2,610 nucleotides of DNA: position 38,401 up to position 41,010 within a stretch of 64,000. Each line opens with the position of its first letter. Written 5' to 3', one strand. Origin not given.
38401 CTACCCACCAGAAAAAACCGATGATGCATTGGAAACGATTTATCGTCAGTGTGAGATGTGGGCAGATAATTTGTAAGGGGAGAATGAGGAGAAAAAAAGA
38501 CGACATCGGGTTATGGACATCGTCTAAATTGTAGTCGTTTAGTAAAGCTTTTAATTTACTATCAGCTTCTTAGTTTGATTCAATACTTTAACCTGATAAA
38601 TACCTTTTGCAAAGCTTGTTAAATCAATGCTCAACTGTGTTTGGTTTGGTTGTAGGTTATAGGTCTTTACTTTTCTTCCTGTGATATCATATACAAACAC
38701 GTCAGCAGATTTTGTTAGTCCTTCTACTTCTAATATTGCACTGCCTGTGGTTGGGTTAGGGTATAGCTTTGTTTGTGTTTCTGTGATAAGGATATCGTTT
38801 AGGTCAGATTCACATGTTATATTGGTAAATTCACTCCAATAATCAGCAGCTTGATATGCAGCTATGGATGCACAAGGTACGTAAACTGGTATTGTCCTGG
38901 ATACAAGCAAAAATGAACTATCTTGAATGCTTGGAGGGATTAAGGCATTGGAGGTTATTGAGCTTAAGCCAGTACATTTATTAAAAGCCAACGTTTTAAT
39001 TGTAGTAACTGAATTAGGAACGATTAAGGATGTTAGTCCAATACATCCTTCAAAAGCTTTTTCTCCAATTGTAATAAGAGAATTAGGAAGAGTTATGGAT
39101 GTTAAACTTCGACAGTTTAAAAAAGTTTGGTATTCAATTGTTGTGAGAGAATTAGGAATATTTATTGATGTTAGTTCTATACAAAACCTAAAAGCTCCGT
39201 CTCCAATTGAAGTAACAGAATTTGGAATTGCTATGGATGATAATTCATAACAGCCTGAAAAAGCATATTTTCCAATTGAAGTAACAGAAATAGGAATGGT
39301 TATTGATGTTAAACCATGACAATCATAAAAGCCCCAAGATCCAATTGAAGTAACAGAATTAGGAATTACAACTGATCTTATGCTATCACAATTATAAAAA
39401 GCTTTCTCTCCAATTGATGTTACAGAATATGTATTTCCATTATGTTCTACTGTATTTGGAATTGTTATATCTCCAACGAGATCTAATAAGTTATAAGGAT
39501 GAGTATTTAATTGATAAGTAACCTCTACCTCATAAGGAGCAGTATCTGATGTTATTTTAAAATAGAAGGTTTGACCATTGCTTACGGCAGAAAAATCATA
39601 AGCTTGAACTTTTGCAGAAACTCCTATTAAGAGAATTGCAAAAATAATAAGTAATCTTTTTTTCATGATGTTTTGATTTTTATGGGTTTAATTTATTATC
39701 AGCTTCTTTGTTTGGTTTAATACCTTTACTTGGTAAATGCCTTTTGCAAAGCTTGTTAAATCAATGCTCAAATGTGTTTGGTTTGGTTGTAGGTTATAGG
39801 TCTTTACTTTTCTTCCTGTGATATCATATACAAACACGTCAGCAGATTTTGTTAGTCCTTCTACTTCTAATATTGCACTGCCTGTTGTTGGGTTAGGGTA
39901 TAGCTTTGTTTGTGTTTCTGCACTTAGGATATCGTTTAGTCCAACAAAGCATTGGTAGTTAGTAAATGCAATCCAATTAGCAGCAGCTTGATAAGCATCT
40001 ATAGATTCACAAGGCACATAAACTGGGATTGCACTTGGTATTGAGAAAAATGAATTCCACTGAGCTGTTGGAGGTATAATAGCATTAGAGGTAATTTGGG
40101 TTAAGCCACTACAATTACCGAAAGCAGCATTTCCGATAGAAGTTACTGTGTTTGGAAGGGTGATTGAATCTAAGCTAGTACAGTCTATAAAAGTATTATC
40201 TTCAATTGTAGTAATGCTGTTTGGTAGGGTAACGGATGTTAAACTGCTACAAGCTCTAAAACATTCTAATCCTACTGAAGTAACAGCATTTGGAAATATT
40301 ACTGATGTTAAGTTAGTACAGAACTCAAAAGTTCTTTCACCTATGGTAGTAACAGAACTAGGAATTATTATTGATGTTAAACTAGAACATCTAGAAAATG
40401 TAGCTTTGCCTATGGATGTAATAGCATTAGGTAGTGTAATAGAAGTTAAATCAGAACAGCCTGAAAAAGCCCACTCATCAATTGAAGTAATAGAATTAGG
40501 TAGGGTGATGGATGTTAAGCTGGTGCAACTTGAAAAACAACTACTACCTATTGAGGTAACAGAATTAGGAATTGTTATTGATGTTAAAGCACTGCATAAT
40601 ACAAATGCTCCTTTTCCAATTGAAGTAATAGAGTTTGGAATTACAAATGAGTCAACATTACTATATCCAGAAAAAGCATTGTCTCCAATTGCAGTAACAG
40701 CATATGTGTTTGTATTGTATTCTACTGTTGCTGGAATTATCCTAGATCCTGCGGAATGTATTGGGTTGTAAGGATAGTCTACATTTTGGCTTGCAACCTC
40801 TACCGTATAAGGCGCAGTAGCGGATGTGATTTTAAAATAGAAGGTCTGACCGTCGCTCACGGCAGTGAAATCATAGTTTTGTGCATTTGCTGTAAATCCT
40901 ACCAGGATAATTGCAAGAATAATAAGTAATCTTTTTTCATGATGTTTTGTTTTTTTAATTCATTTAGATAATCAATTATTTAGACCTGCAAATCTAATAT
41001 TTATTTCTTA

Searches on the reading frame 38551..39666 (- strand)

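Call 9: search_protein_families(library=ncbifam, proteins=[window:38551-39666:-], max_evalue=0.1)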
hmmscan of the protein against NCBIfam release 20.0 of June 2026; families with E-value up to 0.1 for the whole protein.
window:38551-39666:- (371 aa): 8 families
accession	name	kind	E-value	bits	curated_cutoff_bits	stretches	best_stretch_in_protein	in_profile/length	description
NF047961.1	adhesin_HupY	equivalog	1.2e-22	79.9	1250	2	139-238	185-282/978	leucine-rich repeat adhesin HupY/LrrG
NF045861.1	glide_Gli349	exception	4.2e-13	46.9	1750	2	146-215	2683-2750/3169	gliding machinery surface structure protein Gli349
TIGR04183.1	Por_Secre_tail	domain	1.1e-10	41.4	23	1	301-371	1-72/72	T9SS type A sorting domain-containing protein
NF050177.1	TapA_OM_Porphy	equivalog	3.2e-09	36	500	1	281-368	453-537/544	TapA/TapC family T9SS-dependent outer membrane protein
NF038113.1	T9SSA_dep_M36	equivalog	5.4e-09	34.8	885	1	282-369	777-867/869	T9SS-dependent M36 family metallopeptidase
TIGR02167.2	Liste_lipo_26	repeat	3.9e-05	23.3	30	0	181-195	1-15/26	PARCEL repeat-containing surface protein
NF033708.1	T9SS_Cterm_ChiA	domain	0.0025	17.7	40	1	322-367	3-47/55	T9SS sorting signal type C domain-containing protein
NF052644.1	T9SS_DNase_Rie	equivalog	0.0058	16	260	1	319-364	198-240/251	T9SS-dependent surface endonuclease, AS87_RS02955 family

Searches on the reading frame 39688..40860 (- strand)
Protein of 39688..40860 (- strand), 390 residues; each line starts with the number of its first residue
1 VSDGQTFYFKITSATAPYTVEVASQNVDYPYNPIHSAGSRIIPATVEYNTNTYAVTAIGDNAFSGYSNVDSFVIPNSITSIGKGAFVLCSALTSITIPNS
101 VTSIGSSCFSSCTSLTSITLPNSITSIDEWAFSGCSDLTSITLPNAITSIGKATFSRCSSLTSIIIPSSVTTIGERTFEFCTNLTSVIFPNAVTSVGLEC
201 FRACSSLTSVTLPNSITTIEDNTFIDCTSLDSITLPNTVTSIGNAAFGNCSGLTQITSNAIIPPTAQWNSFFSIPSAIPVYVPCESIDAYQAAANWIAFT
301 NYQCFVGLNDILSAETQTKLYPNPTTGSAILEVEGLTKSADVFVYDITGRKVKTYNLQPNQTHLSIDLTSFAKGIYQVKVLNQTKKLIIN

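Call 9: search_protein_families(library=ncbifam, proteins=[window:39688-40860:-], max_evalue=0.1)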
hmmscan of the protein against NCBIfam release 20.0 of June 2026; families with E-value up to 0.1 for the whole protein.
window:39688-40860:- (390 aa): 9 families
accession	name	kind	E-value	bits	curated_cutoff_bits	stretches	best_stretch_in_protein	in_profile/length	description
NF047961.1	adhesin_HupY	equivalog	1.1e-26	93.3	1250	2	91-179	187-274/978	leucine-rich repeat adhesin HupY/LrrG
NF045861.1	glide_Gli349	exception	5.1e-16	56.6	1750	3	92-164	2679-2749/3169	gliding machinery surface structure protein Gli349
TIGR04183.1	Por_Secre_tail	domain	5.8e-11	42.2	23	1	320-390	1-72/72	T9SS type A sorting domain-containing protein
NF038113.1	T9SSA_dep_M36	equivalog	4.9e-09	34.9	885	1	302-388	778-867/869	T9SS-dependent M36 family metallopeptidase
NF050177.1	TapA_OM_Porphy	equivalog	8.3e-09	34.7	500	1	298-387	451-537/544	TapA/TapC family T9SS-dependent outer membrane protein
TIGR02167.2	Liste_lipo_26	repeat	7.7e-07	28.7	30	0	109-122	2-15/26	PARCEL repeat-containing surface protein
NF033708.1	T9SS_Cterm_ChiA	domain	0.0039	17.1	40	1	341-386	3-47/55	T9SS sorting signal type C domain-containing protein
NF052644.1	T9SS_DNase_Rie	equivalog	0.0049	16.3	260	1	338-383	198-240/251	T9SS-dependent surface endonuclease, AS87_RS02955 family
TIGR02274.1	dCTP_deam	equivalog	0.099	12.3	92.8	0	76-104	69-97/180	dCTP deaminase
